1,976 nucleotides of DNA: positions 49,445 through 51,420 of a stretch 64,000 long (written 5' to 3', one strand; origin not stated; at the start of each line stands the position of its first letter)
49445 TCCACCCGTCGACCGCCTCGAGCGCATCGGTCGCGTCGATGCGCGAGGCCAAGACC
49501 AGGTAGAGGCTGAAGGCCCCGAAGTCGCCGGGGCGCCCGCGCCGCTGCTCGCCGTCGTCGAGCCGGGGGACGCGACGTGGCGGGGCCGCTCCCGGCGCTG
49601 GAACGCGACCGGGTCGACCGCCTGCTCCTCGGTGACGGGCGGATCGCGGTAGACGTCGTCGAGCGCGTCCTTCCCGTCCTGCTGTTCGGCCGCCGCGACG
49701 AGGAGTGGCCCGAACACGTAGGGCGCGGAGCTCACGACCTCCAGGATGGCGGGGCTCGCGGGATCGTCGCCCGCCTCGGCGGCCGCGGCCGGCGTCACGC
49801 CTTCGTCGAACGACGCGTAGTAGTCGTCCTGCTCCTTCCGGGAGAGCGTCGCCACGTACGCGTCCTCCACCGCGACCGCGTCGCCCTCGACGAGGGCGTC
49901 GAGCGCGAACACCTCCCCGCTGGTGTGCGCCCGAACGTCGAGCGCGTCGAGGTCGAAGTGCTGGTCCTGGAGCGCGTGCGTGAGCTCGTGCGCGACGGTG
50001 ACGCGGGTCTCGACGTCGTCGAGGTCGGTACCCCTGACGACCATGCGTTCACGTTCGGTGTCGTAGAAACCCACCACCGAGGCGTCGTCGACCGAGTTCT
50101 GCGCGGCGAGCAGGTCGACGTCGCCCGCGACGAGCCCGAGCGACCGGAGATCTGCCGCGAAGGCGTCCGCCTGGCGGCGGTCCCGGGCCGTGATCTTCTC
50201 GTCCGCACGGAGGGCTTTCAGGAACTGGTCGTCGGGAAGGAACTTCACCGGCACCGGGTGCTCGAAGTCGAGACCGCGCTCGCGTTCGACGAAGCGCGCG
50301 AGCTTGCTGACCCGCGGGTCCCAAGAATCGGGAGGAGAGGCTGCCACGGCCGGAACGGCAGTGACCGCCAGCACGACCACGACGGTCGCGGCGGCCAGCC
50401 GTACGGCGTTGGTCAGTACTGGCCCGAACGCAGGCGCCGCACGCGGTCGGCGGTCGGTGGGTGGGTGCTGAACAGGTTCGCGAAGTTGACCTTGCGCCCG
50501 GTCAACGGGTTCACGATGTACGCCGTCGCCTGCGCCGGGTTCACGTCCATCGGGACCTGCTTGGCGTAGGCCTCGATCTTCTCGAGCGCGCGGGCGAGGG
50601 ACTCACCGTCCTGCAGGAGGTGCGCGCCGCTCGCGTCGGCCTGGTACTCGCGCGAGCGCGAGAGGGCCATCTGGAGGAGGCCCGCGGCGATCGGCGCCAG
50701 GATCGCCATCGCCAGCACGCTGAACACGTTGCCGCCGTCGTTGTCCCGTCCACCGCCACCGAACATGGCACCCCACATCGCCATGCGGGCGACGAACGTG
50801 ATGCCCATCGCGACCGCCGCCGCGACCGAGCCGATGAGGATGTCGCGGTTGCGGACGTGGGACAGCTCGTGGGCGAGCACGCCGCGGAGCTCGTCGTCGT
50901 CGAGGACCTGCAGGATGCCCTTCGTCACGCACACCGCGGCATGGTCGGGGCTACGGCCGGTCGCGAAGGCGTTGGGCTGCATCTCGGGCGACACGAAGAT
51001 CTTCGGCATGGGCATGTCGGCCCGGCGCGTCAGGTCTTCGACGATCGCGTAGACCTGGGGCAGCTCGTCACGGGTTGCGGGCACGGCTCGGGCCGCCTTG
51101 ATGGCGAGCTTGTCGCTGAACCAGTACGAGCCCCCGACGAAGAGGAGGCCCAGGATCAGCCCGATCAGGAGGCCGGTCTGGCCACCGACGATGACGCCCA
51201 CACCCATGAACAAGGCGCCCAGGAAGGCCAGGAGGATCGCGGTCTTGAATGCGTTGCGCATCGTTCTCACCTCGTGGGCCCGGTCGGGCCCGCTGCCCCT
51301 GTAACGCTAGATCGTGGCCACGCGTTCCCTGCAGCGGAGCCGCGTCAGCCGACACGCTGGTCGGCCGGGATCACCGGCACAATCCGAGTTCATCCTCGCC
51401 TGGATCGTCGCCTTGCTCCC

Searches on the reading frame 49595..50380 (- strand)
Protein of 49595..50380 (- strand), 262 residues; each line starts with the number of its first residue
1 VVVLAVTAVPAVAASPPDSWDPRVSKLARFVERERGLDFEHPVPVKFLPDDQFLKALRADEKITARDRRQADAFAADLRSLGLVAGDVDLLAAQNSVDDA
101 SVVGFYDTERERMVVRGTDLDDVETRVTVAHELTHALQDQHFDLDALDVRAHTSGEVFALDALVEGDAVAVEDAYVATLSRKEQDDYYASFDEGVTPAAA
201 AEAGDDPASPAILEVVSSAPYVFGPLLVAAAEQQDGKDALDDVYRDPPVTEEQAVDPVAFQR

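Call 44: search_protein_families(library=pfam, proteins=[window:49595-50380:-], max_evalue=0.01)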
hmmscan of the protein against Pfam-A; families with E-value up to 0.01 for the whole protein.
seq(262 aa): 1 family
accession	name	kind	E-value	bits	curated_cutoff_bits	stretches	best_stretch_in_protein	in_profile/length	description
PF20573.4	DUF6782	-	1.2e-05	25.1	27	1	101-193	67-155/241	Putative metallopeptidase family (DUF6782)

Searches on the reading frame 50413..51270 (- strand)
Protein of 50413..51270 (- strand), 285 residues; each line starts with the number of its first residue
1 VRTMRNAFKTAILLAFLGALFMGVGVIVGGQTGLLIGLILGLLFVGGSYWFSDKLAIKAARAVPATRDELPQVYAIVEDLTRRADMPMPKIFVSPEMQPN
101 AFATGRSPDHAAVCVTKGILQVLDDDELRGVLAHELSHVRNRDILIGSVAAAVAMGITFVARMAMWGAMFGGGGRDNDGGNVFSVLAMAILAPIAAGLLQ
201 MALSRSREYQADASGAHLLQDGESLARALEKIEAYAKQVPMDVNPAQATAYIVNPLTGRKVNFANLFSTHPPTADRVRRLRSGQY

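Call 43: find_encoding_contigs(protein=window:50413-51270:-, flank=3000, max_places=6)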
Protein window:50413-51270:- (285 aa): no gene with exactly this product is on record in the collection.

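Call 46: find_encoding_contigs(protein=window:50416-51261:-, flank=3000, max_places=6)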
Protein seq(282 aa) (282 aa): 2 contigs read that carry it; 2 places shown.
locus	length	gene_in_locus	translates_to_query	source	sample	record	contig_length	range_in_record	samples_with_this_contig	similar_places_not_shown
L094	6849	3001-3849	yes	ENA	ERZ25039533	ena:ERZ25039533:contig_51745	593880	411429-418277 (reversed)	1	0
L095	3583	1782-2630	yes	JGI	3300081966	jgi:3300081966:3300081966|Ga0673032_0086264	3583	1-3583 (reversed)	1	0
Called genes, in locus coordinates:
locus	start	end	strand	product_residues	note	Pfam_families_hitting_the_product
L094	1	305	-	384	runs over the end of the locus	PF02720:DUF222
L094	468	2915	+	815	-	PF16177:ACAS_N, PF00501:AMP-binding, PF13193:AMP-binding_C, PF25109:HAD_PNKP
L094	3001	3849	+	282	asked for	PF01435:Peptidase_M48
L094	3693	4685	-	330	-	-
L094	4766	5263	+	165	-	PF26686:DUF8575 (weak)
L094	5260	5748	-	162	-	PF04461:YajQ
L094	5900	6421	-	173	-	PF13302:Acetyltransf_3, PF13420:Acetyltransf_4, PF00583:Acetyltransf_1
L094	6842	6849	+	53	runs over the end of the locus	PF00471:Ribosomal_L33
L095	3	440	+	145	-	?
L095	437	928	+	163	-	PF25109:HAD_PNKP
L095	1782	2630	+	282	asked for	PF01435:Peptidase_M48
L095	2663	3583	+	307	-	?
